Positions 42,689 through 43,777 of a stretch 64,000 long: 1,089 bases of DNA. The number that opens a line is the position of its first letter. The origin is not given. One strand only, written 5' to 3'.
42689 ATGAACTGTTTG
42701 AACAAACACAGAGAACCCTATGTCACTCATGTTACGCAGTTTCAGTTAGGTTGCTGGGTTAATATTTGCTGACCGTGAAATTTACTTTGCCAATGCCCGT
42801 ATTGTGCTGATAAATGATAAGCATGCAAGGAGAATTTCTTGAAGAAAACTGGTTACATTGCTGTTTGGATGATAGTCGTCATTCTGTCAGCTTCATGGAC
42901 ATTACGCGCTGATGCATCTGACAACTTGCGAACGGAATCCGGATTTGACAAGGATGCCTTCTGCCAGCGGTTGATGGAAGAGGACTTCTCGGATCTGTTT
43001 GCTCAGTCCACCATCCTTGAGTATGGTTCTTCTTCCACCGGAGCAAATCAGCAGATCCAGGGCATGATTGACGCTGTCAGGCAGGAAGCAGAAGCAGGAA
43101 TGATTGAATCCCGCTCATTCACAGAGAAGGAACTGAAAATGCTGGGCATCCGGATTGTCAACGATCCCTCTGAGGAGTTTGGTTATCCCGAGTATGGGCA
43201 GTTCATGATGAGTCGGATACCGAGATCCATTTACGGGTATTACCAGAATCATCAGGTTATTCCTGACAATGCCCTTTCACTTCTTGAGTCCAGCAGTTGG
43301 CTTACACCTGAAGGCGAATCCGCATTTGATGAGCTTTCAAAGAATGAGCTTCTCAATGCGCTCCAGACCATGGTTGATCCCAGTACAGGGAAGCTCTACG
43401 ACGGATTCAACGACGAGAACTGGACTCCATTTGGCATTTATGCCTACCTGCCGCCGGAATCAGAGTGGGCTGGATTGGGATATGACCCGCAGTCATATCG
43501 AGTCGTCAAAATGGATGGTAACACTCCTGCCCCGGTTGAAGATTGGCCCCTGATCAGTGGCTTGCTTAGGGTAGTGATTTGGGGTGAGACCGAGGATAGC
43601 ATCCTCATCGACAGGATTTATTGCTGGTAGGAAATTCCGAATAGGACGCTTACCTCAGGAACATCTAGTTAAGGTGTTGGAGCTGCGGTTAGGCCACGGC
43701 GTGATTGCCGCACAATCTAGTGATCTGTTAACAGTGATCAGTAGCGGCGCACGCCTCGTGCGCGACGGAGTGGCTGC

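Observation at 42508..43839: Low-GC (about 47%) single-gene insertion bounded by about 150-bp direct repeats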

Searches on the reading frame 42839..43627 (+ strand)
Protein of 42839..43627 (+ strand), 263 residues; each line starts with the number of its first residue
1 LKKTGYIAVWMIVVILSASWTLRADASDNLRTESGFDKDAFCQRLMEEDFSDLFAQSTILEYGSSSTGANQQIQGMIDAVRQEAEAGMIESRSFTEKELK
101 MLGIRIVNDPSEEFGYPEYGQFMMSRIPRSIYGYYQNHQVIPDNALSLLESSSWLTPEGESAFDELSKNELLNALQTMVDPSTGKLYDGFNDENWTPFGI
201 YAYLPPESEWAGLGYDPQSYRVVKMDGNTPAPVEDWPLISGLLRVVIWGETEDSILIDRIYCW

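Call 9: search_protein_families(library=pfam, proteins=[window:42839-43627:+], max_evalue=0.1)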
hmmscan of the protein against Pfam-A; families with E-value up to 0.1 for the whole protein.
window:42839-43627:+ (263 aa): 0 families

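Call 13: find_encoding_contigs(protein=window:42839-43627:+, flank=5000, max_places=10)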
Protein window:42839-43627:+ (263 aa): 9 contigs read that carry it; 8 places shown.
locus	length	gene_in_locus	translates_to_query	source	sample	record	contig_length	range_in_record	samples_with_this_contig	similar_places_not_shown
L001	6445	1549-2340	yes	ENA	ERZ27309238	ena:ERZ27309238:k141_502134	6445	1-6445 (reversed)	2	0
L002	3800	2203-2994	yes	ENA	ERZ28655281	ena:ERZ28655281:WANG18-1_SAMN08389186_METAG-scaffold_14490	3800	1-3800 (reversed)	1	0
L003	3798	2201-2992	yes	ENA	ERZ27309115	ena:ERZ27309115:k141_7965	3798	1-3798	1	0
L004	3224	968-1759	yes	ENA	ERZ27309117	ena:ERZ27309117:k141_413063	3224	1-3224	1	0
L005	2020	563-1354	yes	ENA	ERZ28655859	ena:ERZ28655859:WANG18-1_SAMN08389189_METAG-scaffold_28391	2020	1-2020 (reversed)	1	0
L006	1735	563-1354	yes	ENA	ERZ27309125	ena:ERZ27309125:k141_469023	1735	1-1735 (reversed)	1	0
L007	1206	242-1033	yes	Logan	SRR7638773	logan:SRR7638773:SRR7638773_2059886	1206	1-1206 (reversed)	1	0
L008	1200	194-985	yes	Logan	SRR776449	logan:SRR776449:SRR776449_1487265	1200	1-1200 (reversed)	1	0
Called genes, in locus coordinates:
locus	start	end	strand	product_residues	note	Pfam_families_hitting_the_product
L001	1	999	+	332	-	?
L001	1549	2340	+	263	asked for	-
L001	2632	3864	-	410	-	PF00155:Aminotran_1_2, PF01212:Beta_elim_lyase (weak), PF00202:Aminotran_3 (weak)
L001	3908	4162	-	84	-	PF00550:PP-binding (weak)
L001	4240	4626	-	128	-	-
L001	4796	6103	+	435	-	PF02881:SRP54_N, PF00448:SRP54, PF01656:CbiA (weak), PF16575:CLP1_P (faint), PF02978:SRP_SPB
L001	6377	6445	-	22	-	?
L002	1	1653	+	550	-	?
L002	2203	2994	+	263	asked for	-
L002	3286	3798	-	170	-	?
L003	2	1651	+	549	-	?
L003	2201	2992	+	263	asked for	-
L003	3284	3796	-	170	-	?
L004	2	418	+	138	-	?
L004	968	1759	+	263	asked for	-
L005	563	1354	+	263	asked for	-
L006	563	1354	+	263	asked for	-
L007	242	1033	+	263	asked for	-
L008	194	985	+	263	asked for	-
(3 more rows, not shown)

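Call 16: find_homologous_proteins(query=window:42839-43627:+, max_evalue=0.001)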
Query window:42839-43627:+ (263 aa): 2 proteins with E <= 0.001 among 519 candidates.
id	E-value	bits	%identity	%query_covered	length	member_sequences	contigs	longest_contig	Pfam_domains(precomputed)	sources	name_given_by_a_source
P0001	1.5e-145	502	84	99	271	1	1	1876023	-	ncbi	ncbi:MAG: hypothetical protein R3F46_02100 [bacterium]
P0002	7.9e-139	480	100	81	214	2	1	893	-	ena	-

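Call 18: find_encoding_contigs(protein=P0001, flank=10000, max_places=5)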
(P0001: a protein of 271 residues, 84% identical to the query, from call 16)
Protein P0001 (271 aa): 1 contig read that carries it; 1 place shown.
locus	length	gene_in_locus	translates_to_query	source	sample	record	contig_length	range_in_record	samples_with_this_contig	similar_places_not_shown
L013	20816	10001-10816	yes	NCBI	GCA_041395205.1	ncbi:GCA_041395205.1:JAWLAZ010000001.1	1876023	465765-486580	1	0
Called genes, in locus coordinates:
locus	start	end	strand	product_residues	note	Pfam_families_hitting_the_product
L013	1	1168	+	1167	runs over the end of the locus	PF07719:TPR_2 (faint), PF12895:ANAPC3 (faint), PF13174:TPR_6 (faint), PF13371:TPR_9 (faint), PF13428:TPR_14 (faint), PF13432:TPR_16 (weak), PF13432:TPR_16 (weak), PF23914:TPR_CcmH_CycH (weak), +4 more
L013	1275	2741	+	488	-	PF03062:MBOAT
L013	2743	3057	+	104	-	-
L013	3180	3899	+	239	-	PF00657:Lipase_GDSL (weak), PF13472:Lipase_GDSL_2, PF04311:DUF459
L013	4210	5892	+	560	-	-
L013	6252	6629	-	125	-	PF05635:23S_rRNA_IVP, PF22296:bAvd (weak)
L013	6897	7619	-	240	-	PF01987:AIM24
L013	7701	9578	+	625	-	-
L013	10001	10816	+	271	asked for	-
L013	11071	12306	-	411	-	PF00155:Aminotran_1_2, PF01212:Beta_elim_lyase (weak), PF00202:Aminotran_3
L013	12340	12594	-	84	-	-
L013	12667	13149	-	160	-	-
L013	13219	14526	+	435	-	PF02881:SRP54_N, PF00448:SRP54, PF01656:CbiA (weak), PF02978:SRP_SPB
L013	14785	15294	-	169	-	PF00293:NUDIX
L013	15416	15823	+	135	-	PF03992:ABM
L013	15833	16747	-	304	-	PF02511:Thy1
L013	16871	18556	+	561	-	PF01432:Peptidase_M3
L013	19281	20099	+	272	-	-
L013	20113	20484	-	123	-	-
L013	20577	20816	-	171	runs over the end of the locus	-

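Call 40: search_protein_families(library=phrogs, proteins=[window:42839-43627:+], max_evalue=1)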
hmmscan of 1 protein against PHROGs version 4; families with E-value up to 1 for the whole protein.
window:42839-43627:+ (263 aa): 0 families

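Call 41: search_protein_families(library=ncbifam, proteins=[window:42839-43627:+], max_evalue=1)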
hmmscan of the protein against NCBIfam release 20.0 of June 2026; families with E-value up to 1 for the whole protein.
window:42839-43627:+ (263 aa): 0 families

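Call 44: predict_structure(alignment_id=A4)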
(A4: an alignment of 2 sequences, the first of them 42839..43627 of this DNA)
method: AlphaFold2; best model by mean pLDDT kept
length: 263 residues; sequences in the alignment: 2
mean_pLDDT: 31.9   pTM: 0.21
mean pLDDT of the five models: 31.9, 31.7, 31.4, 31.3, 30.6
residues with pLDDT >= 90: 0; 70-90: 0; 50-70: 1; < 50: 262
segments of 3 or more residues with pLDDT < 50: 1-78, 80-263
pLDDT, mean of each block of 10 residues (from residue 1): 22 23 23 28 31 27 34 47 42 41 33 30 30 33 35 37 39 40 34 27 30 34 31 30 26 27 25
secondary structure, 60 per line:
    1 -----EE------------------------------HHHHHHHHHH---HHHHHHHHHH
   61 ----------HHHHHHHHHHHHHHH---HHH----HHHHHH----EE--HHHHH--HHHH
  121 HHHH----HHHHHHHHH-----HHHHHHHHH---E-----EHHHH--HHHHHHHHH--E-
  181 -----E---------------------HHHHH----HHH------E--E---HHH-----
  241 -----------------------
elements in order: H38-47 H51-60 H71-85 H96-101 H110-114 H117-124 H129-137 H143-151 H162-165 H168-176 H208-212

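Call 45: search_protein_representatives(alignment_id=A4)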
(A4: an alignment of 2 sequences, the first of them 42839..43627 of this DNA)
Query: 2 sequences, 271 profile positions. Proteins with E-value up to 0.001 (for the whole library): 17; up to 1e-10: 2; up to 1e-30: 1. The best 17 are listed.
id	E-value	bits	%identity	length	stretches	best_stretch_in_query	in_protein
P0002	1.3e-140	483.8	-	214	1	10-222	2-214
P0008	5.1e-11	58.8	-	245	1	49-222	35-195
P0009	9.6e-09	51.4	-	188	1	89-221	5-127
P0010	8.7e-08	48.2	-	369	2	142-213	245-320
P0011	1.2e-07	47.8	-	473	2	51-212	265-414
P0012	1.6e-07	47.4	-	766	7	197-232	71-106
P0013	7.3e-07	45.2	-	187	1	134-209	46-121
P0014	9.0e-07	44.9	-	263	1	97-222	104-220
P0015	1.9e-06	43.8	-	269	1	48-225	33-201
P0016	3.3e-06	43.0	-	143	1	141-222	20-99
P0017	4.4e-06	42.7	-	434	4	197-234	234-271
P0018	6.0e-06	42.2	-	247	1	26-271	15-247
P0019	1.5e-05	40.9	-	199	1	132-228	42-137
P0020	3.7e-05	39.6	-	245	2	137-225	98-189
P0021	1.5e-04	37.7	-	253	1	129-268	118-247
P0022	1.5e-04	37.6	-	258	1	25-219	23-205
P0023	2.4e-04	37.0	-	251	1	137-267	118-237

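Call 47: search_protein_families(library=pfam, proteins=[P0008, P0014, P0015, P0018, P0020, P0021, P0022, P0023, P0011, P0010], max_evalue=0.1)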
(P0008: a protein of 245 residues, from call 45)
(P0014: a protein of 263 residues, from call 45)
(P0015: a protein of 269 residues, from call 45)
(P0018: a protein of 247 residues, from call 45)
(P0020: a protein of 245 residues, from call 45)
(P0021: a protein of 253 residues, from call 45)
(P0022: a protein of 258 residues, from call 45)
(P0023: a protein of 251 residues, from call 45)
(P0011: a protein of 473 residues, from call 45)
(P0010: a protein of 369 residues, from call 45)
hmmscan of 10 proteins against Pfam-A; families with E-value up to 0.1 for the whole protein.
P0008 (245 aa): 0 families

P0014 (263 aa): 0 families

P0015 (269 aa): 0 families

P0018 (247 aa): 0 families

P0020 (245 aa): 0 families

P0021 (253 aa): 0 families

P0022 (258 aa): 0 families

P0023 (251 aa): 1 family
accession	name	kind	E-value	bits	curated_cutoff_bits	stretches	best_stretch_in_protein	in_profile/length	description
PF03659.20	Glyco_hydro_71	-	0.063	12.5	34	1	47-184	91-198/375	Glycosyl hydrolase family 71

P0011 (473 aa): 1 family
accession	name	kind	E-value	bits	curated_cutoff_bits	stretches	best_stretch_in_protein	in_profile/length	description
PF10165.14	Ric8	-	0.078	12.5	25.7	0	377-400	377-400/447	Guanine nucleotide exchange factor synembryn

P0010 (369 aa): 0 families

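Call 49: find_homologous_proteins(query=A5, max_evalue=0.001)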
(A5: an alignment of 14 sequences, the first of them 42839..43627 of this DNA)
Query A5 (14 sequences) (263 aa, profile of the alignment): 4 proteins with E <= 0.001 among 4953 candidates.
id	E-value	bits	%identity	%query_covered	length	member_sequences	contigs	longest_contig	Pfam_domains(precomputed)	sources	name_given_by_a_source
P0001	8.8e-77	276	84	99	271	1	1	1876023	-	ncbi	ncbi:MAG: hypothetical protein R3F46_02100 [bacterium]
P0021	4.7e-69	251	29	53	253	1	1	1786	-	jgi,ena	-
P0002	4.4e-63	231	100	81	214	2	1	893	-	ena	-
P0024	9.0e-19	86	30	24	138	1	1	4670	-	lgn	-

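Call 51: find_encoding_contigs(protein=P0021, flank=5000, max_places=3)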
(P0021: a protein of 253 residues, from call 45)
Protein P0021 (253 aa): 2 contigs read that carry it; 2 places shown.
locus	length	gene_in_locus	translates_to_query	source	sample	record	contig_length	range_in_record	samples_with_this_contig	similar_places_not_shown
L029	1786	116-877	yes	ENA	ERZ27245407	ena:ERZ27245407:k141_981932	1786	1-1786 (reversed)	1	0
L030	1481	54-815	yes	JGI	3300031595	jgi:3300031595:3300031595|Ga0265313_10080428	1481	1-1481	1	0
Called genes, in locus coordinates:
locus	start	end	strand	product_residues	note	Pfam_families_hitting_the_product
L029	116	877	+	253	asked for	-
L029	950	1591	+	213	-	PF02834:LigT_PEase, PF10469:AKAP7_NLS (weak), PF13563:2_5_RNA_ligase2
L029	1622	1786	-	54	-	?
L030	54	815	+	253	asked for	-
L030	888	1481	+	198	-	?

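Call 57: predict_structure(alignment_id=A5)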
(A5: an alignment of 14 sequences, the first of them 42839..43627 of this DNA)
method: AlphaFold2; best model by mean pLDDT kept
length: 263 residues; sequences in the alignment: 14
mean_pLDDT: 84.7   pTM: 0.78
mean pLDDT of the five models: 84.7, 84.2, 83.9, 83.3, 81.2
residues with pLDDT >= 90: 158; 70-90: 56; 50-70: 30; < 50: 19
segments of 3 or more residues with pLDDT < 50: 1-3, 19-29, 115-117
pLDDT, mean of each block of 10 residues (from residue 1): 51 53 48 77 94 90 76 85 92 95 81 52 90 96 94 87 89 90 94 95 97 92 92 94 97 96 94
secondary structure, 60 per line:
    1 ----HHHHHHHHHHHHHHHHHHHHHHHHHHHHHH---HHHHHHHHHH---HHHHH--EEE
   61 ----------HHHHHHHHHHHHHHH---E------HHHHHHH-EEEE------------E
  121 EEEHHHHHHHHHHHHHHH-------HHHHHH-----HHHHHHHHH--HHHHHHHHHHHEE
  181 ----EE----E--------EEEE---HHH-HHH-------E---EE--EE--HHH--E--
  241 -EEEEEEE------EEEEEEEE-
elements in order: H5-34 H38-47 H51-55 E58-60 H71-85 H96-102 E104-107 E120-123 H124-138 H146-151 H157-165 H168-178 E200-203 E242-248 E255-262

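Call 62: fold_search(model_id=the predicted structure, library=pdb)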
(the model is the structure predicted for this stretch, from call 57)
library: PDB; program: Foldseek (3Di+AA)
matches with E <= 10: 153; with E <= 0.001: 0
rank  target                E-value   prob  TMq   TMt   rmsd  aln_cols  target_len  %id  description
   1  4tvx_I                9.9e-01  0.02  0.08  0.06  15.2       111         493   16  Crystal structure of the E. coli CRISPR RNA-guided surveillance complex, Cascade (released 2014-08-13)
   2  8p0w_A                1.2e+00  0.02  0.10  0.12  22.2       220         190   10  Structure of the human Commander complex COMMD ring (released 2024-03-20)
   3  2zrj                  1.3e+00  0.02  0.15  0.13  16.2       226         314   11  MsRecA Q196A ATPgS form IV (released 2008-12-09)
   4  6fk0_B                1.4e+00  0.02  0.09  0.17  13.6       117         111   13  Xray structure of domain-swapped cystatin E dimer (released 2018-07-11)
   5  4psv                  1.5e+00  0.02  0.14  0.12  16.0       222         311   10  Mycobacterium tuberculosis RecA phosphate bound room temperature structure I-RT (released 2015-03-18)
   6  5kpe_MODEL_1_A        1.7e+00  0.02  0.11  0.20  16.1       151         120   10  Solution NMR Structure of Denovo Beta Sheet Design Protein, Northeast Structural Genomics Consortium (NESG) Ta (released 2016-09-21)
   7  4ae8_A                1.7e+00  0.02  0.13  0.17  17.4       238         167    8  Crystal structure of human THEM4 (released 2012-07-11)
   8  5vxx_A                1.9e+00  0.05  0.12  0.19  15.4       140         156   11  Cryo-EM reconstruction of Neisseria gonorrhoeae Type IV pilus (released 2017-07-12)
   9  3lid_A                1.9e+00  0.02  0.12  0.12  15.4       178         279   12  Crystal Structure of the extracellular domain of the putative histidine kinase vpHK1S-Z8 (released 2010-05-05)
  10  4pqy                  1.9e+00  0.02  0.14  0.13  16.2       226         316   12  Mycobacterium tuberculosis RecA glycerol bound low temperature structure IIC-N4 (released 2015-03-18)
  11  5inw_A                2.1e+00  0.03  0.14  0.11  16.9       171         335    9  Structure of reaction loop cleaved lamprey angiotensinogen (released 2016-10-05)
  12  3bwg_C                2.1e+00  0.02  0.11  0.12  15.0       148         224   14  The crystal structure of possible transcriptional regulator YydK from Bacillus subtilis subsp. subtilis str. 168 (released 2008-01-22)
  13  8f2r_A                2.1e+00  0.01  0.08  0.11  22.4       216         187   10  Human CCC complex (released 2023-05-24)
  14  8ovr                  2.1e+00  0.01  0.08  0.05  24.6       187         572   10  Clostridium perfringens chitinase CP56_3454 apo form (released 2023-07-12)
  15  4kwy_A                2.3e+00  0.07  0.12  0.21   8.4        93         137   11  Crystal structure of a putative lipoprotein (CC_3750) from Caulobacter crescentus CB15 at 2.40 A resolution (released 2013-06-19)
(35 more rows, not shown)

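Call 63: fold_search(model_id=the predicted structure, library=viral)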
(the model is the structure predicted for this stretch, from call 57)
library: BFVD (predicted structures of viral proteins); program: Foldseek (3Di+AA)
matches with E <= 10: 288; with E <= 0.001: 0
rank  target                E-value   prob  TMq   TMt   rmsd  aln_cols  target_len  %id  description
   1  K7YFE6                1.6e-01  0.13  0.13  0.26  11.9        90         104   12  Putative ring finger protein [Megavirus courdo11]
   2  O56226                1.8e-01  0.03  0.10  0.06  20.6       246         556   13  Pr125 [Human spumaretrovirus]
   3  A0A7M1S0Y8            2.6e-01  0.04  0.09  0.11  20.6       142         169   12  Uncharacterized protein [uncultured phage cr108_1]
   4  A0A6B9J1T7            3.5e-01  0.03  0.12  0.08  20.9       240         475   11  Uncharacterized protein [Photobacterium phage PDCC-1]
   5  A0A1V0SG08            4.5e-01  0.03  0.11  0.09  15.3       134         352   10  DUF4116 domain-containing protein [Hokovirus HKV1]
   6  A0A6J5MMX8            5.7e-01  0.02  0.12  0.06  20.9       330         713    8  Portal protein [uncultured Caudovirales phage]
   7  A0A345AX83            5.7e-01  0.01  0.08  0.11  22.2       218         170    9  (no name in the UniProt tables at hand)
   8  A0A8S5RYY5            6.1e-01  0.02  0.11  0.14  18.5       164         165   13  Uncharacterized protein [Myoviridae sp. ctNQV2]
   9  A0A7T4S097            6.4e-01  0.03  0.13  0.11  21.4       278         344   10  ORF1a (Fragment) [Chestnut teal astrovirus]
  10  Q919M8                7.3e-01  0.05  0.14  0.18  14.4       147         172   11  Uncharacterized protein [Culex nigripalpus nucleopolyhedrovirus (isolate Florida/1997)]
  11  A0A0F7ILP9            7.7e-01  0.02  0.10  0.13  21.2       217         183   14  Uncharacterized protein [Delftia phage IME-DE1]
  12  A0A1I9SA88            8.7e-01  0.02  0.15  0.14  18.8       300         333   10  RecA-like DNA recombinase [Rhodococcus phage Weasels2]
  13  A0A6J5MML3            9.8e-01  0.04  0.11  0.05  18.7       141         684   14  Portal protein [uncultured Caudovirales phage]
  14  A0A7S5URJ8            1.0e+00  0.02  0.11  0.14  18.7       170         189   13  (no name in the UniProt tables at hand)
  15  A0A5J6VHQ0            1.0e+00  0.02  0.11  0.07  22.9       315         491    8  Uncharacterized protein [Megaviridae environmental sample]
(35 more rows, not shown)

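Call 84: search_dna_similar(query=window:42839-43627:+, collection=plasmids, mode=protein, max_evalue=0.001)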
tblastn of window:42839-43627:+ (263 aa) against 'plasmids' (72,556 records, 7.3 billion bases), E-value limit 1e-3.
No match.

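Call 85: search_dna_similar(query=window:42839-43627:+, collection=phages, mode=protein, max_evalue=0.001)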
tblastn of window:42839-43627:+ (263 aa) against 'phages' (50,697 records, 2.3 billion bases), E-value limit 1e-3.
No match.

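Call 92: find_encoding_contigs(protein=P0002, flank=3000, max_places=5)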
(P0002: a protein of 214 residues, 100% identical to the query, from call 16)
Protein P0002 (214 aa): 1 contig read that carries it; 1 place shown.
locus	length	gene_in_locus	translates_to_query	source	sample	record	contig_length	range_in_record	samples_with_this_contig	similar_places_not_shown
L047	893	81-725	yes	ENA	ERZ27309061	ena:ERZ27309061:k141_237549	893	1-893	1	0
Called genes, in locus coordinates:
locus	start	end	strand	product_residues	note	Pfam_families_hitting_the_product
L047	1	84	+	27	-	?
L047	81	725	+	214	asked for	-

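Call 102: search_solved_structures(query=A5, max_evalue=1)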
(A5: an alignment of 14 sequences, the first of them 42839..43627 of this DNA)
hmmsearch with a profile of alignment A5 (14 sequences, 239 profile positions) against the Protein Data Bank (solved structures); distinct sequences matched with E-value up to 1: 3.
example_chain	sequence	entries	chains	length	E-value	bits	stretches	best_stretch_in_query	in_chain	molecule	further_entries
4v33_A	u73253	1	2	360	0.083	15.5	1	1-94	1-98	POLYSACCHARIDE DEACETYLASE-LIKE PROTEIN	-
4hd5_A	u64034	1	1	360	0.34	13.5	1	1-94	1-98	Polysaccharide deacetylase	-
9hmf_C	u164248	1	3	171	0.4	13.3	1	1-65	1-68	Lipoprotein, putative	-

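Call 103: search_protein_families(library=padloc, proteins=[window:42839-43627:+], max_evalue=0.1)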
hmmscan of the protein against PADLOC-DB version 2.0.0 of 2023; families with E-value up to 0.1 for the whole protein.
window:42839-43627:+ (263 aa): 0 families

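Call 104: find_encoding_contigs(protein=P0024, flank=5000, max_places=3)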
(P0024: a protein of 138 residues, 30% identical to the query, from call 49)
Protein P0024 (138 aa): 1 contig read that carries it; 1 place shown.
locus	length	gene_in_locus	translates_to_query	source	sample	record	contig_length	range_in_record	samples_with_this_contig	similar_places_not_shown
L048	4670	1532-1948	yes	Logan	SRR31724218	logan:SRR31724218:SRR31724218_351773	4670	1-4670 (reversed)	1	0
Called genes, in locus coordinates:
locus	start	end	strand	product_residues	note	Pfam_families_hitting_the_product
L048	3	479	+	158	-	?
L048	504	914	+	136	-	PF01894:YjbQ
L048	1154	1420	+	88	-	-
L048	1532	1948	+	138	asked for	-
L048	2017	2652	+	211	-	PF00801:PKD (faint), PF18911:PKD_4 (faint)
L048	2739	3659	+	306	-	PF08668:HDOD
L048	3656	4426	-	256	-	-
